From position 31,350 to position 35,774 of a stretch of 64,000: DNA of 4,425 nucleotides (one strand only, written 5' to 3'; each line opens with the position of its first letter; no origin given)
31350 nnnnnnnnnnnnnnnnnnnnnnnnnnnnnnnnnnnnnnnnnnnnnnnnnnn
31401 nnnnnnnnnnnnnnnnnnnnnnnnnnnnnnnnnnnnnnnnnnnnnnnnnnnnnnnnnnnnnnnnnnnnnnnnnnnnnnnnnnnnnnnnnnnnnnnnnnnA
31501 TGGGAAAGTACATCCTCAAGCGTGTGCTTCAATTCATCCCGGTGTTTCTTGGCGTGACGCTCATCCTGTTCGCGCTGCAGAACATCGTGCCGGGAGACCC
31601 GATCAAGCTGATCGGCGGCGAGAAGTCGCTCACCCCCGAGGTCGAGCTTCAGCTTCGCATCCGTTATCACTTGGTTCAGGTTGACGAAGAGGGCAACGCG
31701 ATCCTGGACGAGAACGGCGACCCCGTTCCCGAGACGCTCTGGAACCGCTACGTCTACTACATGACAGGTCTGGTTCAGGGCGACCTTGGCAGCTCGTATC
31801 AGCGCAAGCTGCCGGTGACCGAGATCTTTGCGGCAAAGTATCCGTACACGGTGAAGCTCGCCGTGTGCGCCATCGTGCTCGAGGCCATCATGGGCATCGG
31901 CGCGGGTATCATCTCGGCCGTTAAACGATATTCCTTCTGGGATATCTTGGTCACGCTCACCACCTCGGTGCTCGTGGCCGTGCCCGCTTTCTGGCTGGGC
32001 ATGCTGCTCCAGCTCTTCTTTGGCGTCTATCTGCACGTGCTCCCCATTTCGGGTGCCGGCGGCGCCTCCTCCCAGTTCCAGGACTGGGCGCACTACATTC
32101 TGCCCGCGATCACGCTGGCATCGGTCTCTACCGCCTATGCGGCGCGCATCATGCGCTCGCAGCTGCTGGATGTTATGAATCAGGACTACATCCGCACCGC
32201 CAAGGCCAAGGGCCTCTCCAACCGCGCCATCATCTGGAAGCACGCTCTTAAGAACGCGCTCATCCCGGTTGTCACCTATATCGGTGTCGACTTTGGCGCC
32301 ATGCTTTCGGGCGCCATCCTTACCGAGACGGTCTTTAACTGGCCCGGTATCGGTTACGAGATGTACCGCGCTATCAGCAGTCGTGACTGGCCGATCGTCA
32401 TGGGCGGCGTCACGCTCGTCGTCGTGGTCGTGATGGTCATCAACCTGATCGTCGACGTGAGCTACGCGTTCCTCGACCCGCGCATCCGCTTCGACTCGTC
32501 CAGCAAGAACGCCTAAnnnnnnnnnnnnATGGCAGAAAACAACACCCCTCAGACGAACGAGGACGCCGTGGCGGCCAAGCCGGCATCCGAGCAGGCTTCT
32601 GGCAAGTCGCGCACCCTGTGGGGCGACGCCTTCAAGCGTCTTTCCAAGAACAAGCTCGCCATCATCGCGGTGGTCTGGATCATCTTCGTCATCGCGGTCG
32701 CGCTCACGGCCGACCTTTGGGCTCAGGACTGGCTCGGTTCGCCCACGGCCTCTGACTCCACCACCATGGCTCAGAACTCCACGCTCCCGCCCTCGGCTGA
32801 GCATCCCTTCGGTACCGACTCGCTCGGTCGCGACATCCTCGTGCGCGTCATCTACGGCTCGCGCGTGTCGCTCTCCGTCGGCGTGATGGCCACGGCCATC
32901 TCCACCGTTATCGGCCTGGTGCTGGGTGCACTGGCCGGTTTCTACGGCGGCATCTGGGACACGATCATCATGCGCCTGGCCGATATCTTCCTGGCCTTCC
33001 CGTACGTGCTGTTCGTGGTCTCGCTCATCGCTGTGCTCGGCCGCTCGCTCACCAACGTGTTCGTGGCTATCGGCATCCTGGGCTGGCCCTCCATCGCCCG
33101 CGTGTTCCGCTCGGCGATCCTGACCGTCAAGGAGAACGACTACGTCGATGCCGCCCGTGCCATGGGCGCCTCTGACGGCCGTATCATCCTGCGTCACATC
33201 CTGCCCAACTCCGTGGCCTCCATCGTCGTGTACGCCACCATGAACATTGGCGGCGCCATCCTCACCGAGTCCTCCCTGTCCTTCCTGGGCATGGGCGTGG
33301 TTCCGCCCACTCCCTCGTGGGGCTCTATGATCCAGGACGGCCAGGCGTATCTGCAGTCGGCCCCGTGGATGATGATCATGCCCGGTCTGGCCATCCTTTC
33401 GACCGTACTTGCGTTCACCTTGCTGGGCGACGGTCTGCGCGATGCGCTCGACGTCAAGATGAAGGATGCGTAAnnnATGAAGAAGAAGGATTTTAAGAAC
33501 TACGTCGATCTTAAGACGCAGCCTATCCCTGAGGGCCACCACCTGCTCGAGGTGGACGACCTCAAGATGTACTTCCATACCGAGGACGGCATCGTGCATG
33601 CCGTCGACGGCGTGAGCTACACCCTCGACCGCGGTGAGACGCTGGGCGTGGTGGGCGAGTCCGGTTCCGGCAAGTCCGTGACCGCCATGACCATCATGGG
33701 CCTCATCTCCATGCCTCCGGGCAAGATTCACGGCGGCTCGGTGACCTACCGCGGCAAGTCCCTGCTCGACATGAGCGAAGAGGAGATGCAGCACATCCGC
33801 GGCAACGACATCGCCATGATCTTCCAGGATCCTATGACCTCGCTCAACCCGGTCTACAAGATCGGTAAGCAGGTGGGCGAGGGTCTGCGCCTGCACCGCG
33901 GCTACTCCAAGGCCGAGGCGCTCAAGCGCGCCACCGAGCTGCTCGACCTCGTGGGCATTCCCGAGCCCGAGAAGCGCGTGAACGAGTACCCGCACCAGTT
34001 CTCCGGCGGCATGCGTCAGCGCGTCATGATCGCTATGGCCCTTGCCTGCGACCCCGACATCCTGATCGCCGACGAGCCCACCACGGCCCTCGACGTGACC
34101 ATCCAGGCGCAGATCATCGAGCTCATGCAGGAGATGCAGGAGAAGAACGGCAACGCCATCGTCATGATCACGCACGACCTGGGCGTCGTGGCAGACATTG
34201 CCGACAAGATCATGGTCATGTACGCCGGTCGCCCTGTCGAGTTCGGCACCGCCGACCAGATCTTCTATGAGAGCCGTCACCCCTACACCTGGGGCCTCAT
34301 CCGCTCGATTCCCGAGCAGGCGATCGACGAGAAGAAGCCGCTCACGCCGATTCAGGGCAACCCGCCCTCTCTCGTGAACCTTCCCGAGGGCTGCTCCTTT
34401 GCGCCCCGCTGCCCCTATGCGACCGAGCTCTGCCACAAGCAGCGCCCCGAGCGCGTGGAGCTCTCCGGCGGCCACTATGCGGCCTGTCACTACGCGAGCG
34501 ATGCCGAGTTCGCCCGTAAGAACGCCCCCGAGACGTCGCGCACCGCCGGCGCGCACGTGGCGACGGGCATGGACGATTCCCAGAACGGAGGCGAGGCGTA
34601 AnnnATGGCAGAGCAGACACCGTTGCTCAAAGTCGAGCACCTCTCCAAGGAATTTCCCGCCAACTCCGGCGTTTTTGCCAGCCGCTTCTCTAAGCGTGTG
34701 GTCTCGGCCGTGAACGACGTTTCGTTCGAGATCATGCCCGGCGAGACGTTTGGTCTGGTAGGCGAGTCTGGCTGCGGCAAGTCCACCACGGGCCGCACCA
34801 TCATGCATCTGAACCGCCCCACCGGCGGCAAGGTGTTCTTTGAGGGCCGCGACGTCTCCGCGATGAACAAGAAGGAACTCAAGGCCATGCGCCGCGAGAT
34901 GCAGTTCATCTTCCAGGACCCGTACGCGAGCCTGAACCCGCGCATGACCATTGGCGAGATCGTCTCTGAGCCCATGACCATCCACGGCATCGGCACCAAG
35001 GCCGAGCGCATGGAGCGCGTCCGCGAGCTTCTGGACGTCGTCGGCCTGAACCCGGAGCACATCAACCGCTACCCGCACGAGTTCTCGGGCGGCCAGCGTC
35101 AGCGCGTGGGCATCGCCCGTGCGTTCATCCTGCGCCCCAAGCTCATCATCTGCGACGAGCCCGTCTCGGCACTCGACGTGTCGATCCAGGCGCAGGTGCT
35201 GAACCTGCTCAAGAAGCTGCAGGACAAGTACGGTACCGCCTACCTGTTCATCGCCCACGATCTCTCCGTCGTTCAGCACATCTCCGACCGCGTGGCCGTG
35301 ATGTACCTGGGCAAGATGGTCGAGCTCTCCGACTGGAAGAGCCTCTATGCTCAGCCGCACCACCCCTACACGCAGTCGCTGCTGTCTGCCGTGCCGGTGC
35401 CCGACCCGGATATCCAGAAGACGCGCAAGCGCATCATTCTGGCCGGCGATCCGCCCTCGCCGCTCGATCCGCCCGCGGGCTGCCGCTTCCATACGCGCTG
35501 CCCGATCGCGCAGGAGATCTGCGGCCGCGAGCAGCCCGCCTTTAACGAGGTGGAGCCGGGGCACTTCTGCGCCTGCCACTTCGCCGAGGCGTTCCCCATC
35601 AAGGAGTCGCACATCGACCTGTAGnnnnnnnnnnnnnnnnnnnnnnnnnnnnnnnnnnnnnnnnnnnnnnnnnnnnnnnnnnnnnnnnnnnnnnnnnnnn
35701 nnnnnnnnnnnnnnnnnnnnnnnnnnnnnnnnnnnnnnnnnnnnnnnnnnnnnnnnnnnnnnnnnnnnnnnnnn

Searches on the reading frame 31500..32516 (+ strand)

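Call 48: search_protein_families(library=pfam, proteins=[window:31500-32516:+], max_evalue=0.00001)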
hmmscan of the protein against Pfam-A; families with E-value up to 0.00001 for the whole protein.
window:31500-32516:+ (338 aa): 1 family
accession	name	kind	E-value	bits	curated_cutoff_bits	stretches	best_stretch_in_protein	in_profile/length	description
PF00528.27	BPD_transp_1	-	4.5e-45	154.1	26.4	1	132-330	1-183/184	Binding-protein-dependent transport system inner membrane component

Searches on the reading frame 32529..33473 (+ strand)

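Call 48: search_protein_families(library=pfam, proteins=[window:32529-33473:+], max_evalue=0.00001)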
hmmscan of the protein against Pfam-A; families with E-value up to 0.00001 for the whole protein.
window:32529-33473:+ (314 aa): 2 families
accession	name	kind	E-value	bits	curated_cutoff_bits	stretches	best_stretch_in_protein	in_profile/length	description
PF00528.27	BPD_transp_1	-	5.1e-33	114.8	26.4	1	129-312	1-183/184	Binding-protein-dependent transport system inner membrane component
PF12911.12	OppC_N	-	5.5e-09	36.2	23.9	1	29-72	1-38/53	N-terminal TM domain of oligopeptide transport permease C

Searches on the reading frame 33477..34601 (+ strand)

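Call 48: search_protein_families(library=pfam, proteins=[window:33477-34601:+], max_evalue=0.00001)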
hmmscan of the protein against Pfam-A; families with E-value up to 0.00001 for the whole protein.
window:33477-34601:+ (374 aa): 3 families
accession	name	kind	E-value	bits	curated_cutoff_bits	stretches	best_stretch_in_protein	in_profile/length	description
PF00005.33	ABC_tran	-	8.5e-30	104.6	25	1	44-203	2-137/137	ABC transporter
PF08352.17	oligo_HPY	-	9.2e-21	74.5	27.1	1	254-319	1-65/65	Oligopeptide/dipeptide transporter, C-terminal region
PF13304.12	AAA_21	-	8.2e-09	36.4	27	1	163-238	226-303/304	AAA domain, putative AbiEii toxin, Type IV TA system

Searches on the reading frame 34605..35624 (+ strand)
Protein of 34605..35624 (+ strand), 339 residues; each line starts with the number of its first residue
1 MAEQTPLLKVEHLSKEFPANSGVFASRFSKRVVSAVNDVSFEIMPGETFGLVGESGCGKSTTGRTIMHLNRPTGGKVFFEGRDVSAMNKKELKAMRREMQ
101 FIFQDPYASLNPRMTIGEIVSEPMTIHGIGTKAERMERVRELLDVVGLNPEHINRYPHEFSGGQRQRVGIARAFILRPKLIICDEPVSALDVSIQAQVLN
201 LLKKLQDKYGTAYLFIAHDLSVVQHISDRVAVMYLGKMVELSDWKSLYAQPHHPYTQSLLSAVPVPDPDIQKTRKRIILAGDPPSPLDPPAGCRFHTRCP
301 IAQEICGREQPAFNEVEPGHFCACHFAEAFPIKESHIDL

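Call 48: search_protein_families(library=pfam, proteins=[window:34605-35624:+], max_evalue=0.00001)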
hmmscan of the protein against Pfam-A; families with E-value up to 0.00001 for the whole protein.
window:34605-35624:+ (339 aa): 2 families
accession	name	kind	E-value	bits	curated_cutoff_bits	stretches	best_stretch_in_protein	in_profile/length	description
PF00005.33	ABC_tran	-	1.2e-35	123.5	25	1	36-187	1-136/137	ABC transporter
PF08352.17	oligo_HPY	-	6.8e-18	65.3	27.1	1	239-306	1-65/65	Oligopeptide/dipeptide transporter, C-terminal region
